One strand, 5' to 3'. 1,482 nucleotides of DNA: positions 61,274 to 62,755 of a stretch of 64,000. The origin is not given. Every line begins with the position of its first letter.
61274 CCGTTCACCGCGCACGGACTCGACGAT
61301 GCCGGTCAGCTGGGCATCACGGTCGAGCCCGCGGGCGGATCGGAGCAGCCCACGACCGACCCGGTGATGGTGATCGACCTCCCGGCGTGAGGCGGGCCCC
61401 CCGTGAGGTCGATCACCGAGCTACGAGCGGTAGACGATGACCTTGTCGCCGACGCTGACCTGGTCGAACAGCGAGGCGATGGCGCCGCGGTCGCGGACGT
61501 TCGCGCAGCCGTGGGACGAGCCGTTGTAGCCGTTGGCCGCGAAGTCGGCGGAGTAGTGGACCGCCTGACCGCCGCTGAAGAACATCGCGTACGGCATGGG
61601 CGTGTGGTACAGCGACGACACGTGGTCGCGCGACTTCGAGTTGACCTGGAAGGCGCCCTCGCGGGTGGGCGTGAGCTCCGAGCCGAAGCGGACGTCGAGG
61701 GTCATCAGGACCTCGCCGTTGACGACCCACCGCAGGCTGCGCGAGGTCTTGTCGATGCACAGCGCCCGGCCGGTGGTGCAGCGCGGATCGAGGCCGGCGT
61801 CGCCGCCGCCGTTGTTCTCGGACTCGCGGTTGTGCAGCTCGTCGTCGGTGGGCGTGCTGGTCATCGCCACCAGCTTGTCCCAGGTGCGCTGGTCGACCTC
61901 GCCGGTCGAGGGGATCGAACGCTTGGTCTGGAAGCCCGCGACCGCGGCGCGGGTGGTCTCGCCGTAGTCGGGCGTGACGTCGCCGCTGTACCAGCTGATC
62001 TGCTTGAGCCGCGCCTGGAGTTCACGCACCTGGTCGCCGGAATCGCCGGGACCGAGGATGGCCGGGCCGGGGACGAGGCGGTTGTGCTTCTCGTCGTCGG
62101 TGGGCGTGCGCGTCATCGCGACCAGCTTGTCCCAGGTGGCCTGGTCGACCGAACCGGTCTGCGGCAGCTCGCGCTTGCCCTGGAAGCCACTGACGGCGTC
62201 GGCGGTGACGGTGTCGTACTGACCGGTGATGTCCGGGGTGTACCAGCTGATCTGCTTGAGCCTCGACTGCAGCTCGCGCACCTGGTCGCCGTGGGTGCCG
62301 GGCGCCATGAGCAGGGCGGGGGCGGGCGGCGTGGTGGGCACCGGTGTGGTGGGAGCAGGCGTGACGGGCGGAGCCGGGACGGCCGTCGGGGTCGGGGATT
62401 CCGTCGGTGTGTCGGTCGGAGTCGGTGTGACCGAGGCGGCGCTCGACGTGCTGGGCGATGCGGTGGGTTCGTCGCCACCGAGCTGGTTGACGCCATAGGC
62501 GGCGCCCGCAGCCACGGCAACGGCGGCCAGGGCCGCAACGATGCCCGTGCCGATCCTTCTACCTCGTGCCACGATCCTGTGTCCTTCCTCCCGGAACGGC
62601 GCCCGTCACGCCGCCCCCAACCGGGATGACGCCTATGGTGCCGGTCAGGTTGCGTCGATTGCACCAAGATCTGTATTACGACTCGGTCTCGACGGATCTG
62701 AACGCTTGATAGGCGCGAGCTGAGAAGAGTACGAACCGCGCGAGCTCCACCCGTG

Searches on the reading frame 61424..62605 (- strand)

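Call 49: search_protein_families(library=pfam, proteins=[window:61424-62605:-], max_evalue=0.0001)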
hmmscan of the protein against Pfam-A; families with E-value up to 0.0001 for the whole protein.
window:61424-62605:- (394 aa): 2 families
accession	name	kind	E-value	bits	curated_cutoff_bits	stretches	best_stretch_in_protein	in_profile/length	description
PF01471.23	PG_binding_1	-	3.2e-32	110.9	23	2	106-161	2-57/57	Putative peptidoglycan binding domain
PF03734.19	YkuD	-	1.4e-14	55.3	23.4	1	280-391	2-146/146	L,D-transpeptidase catalytic domain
